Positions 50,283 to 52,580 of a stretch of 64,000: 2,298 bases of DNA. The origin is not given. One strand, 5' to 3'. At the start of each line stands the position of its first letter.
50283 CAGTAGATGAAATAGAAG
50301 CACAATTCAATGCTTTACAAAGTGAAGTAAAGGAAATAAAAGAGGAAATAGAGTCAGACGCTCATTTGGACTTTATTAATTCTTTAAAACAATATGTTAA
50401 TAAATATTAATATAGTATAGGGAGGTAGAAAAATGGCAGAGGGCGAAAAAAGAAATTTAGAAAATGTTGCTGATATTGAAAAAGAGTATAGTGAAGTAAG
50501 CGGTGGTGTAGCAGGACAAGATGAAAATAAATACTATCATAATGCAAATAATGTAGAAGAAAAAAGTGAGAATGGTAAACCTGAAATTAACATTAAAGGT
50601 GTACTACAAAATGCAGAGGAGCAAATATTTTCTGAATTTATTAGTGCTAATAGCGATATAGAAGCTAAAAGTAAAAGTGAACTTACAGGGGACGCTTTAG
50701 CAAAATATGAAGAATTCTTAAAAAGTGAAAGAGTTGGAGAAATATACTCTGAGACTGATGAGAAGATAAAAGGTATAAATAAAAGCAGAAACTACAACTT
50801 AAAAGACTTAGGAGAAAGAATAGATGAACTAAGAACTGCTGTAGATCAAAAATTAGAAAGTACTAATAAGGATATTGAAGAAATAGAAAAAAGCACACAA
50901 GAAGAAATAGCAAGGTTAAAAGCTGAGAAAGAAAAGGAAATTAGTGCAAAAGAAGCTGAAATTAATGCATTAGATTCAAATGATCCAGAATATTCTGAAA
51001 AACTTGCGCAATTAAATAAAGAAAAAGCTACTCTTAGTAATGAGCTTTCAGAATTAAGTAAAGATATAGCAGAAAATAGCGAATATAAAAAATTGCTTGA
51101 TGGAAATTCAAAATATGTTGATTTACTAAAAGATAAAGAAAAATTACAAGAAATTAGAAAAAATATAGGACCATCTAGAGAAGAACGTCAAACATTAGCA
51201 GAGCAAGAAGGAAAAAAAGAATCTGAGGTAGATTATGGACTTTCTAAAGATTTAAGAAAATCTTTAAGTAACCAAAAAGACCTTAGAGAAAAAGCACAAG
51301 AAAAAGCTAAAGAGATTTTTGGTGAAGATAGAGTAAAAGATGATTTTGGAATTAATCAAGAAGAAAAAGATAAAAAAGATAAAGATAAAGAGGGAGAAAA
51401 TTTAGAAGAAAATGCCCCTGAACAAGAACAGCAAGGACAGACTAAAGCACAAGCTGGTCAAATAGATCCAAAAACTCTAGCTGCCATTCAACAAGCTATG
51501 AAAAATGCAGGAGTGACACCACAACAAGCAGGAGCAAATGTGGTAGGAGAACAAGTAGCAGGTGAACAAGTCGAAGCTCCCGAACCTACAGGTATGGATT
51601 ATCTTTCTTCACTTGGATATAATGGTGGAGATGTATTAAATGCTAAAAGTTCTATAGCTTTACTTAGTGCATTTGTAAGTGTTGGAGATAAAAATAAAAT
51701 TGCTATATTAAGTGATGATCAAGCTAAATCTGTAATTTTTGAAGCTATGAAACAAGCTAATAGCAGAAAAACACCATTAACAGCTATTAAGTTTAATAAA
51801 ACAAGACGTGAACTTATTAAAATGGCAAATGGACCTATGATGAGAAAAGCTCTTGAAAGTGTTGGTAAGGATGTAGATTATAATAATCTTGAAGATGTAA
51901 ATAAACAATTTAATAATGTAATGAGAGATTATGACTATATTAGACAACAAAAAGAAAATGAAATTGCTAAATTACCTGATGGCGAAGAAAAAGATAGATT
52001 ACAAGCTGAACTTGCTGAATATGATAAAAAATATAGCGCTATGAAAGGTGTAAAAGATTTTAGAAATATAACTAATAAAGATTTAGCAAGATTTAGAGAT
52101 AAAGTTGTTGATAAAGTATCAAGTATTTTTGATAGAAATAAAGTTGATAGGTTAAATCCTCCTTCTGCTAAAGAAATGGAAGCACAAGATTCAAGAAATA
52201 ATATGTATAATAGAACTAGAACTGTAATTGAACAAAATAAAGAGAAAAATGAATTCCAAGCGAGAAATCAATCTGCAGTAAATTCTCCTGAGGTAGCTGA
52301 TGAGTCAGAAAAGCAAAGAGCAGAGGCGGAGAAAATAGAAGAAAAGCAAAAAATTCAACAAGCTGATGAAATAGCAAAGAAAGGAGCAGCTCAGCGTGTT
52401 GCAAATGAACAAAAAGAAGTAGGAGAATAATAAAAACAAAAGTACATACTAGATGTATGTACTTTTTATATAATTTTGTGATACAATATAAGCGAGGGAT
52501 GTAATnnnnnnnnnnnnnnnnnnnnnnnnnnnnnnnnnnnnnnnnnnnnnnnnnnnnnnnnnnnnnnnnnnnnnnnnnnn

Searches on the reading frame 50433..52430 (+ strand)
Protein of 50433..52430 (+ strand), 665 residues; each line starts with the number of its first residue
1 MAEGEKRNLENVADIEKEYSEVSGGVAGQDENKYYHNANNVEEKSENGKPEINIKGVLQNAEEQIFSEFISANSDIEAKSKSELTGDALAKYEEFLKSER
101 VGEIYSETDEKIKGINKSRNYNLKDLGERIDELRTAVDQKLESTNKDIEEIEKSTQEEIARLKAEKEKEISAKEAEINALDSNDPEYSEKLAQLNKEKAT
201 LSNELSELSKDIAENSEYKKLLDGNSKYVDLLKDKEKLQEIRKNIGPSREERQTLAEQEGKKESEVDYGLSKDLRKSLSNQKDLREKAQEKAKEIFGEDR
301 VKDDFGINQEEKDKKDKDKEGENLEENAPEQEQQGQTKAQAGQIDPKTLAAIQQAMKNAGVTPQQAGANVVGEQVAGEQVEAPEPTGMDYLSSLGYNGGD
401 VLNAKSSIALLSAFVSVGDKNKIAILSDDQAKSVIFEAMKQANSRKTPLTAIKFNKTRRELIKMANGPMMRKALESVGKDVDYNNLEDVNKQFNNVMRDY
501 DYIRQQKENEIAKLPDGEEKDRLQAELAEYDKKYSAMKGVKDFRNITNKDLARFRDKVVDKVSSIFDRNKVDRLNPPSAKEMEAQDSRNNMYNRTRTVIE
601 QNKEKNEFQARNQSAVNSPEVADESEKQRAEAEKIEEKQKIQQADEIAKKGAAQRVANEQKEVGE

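Call 68: search_protein_families(library=pfam, proteins=[window:50433-52430:+], max_evalue=0.00001)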
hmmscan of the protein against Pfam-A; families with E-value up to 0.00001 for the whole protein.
window:50433-52430:+ (665 aa): 0 families

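Call 75: search_protein_families(library=pfam, proteins=[window:50433-52430:+], max_evalue=5)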
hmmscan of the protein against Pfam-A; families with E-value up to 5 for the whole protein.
window:50433-52430:+ (665 aa): 2 families
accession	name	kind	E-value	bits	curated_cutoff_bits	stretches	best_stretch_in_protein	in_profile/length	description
PF13721.11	SecD-TM1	-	1.7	9.6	30.5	0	132-181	48-96/103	SecD export protein N-terminal TM region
PF04513.17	Baculo_PEP_C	-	4.5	7.8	38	0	124-182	41-99/140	Baculovirus polyhedron envelope protein, PEP, C terminus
